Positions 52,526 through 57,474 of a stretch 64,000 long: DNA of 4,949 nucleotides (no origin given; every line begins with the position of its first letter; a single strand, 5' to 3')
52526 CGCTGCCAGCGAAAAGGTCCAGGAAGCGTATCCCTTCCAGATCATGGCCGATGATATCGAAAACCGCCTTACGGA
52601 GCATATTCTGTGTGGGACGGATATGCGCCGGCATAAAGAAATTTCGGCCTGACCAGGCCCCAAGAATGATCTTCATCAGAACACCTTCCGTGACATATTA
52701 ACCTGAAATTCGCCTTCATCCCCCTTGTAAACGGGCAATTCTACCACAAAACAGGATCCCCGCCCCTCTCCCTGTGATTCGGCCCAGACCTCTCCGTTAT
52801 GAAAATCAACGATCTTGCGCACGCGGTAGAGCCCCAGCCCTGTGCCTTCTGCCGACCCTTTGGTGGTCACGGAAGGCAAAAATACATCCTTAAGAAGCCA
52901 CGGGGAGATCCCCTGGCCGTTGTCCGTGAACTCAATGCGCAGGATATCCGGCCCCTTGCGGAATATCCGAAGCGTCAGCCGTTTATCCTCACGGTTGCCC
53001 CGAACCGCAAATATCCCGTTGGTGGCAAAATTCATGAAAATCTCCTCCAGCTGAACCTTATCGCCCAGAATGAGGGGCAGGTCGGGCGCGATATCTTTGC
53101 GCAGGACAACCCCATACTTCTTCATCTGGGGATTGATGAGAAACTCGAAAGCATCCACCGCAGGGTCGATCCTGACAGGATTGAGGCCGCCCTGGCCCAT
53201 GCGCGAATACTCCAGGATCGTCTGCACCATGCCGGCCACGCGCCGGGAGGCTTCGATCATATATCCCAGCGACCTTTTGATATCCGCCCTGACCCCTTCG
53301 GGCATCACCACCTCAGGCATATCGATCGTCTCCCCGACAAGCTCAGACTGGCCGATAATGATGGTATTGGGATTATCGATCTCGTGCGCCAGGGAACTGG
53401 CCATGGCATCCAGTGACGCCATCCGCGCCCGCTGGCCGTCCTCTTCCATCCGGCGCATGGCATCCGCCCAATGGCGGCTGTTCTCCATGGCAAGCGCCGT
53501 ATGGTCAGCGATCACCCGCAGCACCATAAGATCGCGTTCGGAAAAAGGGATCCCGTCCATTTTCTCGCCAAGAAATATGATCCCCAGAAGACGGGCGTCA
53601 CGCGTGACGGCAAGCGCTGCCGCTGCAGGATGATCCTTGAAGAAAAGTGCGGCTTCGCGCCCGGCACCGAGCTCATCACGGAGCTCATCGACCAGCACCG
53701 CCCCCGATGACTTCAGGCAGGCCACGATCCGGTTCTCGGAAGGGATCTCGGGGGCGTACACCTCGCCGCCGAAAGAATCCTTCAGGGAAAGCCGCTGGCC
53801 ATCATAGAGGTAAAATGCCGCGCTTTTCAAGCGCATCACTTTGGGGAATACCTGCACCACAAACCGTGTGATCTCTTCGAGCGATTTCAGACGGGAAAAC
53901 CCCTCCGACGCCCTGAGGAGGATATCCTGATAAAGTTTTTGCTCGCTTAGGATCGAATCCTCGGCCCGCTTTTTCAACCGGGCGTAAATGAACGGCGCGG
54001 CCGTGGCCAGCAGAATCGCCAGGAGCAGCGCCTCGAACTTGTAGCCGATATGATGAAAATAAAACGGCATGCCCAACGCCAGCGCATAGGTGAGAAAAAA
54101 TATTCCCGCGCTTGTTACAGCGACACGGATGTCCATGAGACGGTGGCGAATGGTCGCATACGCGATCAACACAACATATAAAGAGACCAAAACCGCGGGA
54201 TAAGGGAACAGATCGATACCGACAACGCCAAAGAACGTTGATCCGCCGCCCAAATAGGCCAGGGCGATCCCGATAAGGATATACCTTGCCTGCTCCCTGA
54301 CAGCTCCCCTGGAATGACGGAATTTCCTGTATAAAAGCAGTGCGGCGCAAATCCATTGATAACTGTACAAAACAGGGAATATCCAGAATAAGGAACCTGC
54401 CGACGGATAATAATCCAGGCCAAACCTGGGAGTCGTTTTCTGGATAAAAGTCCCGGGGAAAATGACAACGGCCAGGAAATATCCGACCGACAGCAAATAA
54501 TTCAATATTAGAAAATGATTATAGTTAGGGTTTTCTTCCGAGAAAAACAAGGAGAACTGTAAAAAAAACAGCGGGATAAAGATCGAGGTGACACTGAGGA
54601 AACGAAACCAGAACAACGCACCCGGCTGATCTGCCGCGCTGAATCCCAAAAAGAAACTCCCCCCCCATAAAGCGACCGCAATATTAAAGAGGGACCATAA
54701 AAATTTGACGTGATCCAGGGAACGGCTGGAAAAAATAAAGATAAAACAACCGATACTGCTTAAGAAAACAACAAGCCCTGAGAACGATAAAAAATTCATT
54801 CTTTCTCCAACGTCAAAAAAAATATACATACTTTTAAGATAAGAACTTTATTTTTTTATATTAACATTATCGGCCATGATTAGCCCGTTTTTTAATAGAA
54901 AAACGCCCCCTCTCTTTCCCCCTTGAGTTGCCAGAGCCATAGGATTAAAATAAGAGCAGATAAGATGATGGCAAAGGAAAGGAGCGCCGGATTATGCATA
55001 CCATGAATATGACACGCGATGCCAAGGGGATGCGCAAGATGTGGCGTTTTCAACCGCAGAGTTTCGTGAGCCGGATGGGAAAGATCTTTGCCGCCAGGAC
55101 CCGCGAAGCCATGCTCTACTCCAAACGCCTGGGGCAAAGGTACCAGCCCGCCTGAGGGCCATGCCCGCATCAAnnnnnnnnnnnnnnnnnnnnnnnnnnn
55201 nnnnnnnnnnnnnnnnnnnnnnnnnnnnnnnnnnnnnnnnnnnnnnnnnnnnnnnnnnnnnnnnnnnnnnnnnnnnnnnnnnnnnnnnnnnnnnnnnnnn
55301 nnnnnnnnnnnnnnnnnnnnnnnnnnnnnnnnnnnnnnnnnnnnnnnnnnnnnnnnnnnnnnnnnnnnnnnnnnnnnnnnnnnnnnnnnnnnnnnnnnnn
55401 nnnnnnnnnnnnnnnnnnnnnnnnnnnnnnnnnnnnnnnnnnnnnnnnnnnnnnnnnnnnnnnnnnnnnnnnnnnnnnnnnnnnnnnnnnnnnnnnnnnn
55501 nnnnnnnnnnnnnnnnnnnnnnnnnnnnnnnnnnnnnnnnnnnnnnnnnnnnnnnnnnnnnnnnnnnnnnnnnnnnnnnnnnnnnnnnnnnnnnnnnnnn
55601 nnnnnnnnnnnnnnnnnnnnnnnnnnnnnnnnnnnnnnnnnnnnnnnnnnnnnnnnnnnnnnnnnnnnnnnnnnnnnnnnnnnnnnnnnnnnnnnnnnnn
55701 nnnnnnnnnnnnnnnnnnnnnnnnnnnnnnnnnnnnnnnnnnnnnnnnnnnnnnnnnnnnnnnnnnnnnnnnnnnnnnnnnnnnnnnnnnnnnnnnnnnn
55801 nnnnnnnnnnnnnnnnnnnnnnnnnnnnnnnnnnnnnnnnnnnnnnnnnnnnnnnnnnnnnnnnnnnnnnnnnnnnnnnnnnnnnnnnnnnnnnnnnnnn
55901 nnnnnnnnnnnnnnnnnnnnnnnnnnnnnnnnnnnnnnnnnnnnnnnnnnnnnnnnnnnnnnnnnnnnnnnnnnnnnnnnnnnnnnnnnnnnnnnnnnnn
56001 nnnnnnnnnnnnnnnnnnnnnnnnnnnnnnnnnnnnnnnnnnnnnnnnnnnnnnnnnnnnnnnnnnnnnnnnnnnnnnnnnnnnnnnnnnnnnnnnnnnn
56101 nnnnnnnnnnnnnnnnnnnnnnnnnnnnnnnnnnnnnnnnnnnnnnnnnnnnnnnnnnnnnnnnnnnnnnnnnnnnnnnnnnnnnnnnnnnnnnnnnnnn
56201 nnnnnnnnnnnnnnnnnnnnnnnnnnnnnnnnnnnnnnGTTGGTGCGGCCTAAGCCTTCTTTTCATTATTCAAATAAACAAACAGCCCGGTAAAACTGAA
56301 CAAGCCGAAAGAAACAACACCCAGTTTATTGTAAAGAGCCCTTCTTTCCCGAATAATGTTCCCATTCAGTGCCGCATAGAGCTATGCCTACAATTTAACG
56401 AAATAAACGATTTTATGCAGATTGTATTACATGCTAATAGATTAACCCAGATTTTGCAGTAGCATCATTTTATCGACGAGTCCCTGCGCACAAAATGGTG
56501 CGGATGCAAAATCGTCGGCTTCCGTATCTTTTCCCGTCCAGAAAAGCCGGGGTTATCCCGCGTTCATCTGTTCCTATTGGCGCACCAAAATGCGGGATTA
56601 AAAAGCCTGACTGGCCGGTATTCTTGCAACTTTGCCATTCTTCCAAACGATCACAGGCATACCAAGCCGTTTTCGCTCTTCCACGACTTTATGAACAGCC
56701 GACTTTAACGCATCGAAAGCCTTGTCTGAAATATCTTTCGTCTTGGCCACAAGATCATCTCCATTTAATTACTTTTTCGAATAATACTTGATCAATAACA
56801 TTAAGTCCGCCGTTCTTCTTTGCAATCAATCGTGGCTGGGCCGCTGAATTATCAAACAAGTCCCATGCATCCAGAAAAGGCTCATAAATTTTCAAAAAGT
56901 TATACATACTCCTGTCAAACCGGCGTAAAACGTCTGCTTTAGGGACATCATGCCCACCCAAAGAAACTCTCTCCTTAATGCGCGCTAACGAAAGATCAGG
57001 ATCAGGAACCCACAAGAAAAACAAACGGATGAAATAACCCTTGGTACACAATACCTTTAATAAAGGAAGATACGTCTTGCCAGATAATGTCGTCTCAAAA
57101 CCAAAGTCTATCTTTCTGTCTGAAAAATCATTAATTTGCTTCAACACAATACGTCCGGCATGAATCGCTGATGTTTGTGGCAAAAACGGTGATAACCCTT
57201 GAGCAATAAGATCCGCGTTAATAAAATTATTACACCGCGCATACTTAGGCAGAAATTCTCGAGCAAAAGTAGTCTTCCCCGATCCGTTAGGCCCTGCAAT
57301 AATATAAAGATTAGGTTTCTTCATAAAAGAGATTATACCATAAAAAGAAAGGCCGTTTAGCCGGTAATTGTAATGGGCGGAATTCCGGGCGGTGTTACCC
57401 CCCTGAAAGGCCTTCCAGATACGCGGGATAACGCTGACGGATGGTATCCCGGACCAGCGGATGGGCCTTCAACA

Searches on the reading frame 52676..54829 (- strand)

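Call 25: search_protein_families(library=pfam, proteins=[window:52676-54829:-], max_evalue=0.001)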
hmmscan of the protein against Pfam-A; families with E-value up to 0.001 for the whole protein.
window:52676-54829:- (717 aa): 6 families
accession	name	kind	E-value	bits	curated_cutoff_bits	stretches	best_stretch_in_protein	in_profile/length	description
PF02518.31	HATPase_c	-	1.5e-17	64.4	26.4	1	589-700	1-109/111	Histidine kinase-, DNA gyrase B-, and HSP90-like ATPase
PF16927.11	HisKA_7TM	-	3.2e-12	47.2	28.6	1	22-234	6-222/224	N-terminal 7TM region of histidine kinase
PF13492.12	GAF_3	-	1.8e-07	32.1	27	1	316-450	1-129/129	GAF domain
PF00512.31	HisKA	-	5.1e-06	26.9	26.9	1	474-547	3-66/66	His Kinase A (phospho-acceptor) domain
PF13185.12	GAF_2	-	8.5e-06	26.5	28.6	1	316-449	3-136/136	GAF domain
PF01590.32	GAF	-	0.00025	22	22.4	1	317-447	2-132/133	GAF domain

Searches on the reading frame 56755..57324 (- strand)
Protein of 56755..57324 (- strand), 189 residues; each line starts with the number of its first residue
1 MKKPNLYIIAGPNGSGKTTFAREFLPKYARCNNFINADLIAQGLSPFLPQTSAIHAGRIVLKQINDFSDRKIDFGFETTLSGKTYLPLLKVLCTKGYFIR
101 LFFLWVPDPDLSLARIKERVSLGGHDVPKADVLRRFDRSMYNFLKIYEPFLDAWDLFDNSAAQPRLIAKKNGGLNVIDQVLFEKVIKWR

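Call 25: search_protein_families(library=pfam, proteins=[window:56755-57324:-], max_evalue=0.001)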
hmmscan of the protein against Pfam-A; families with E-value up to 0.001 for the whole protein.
window:56755-57324:- (189 aa): 2 families
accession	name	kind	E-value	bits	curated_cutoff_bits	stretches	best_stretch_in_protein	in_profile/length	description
PF06414.18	Zeta_toxin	-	1.1e-08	35.2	22.3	0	2-36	14-48/199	Zeta toxin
PF13671.12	AAA_33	-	0.00085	20.1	27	0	6-129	1-130/143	AAA domain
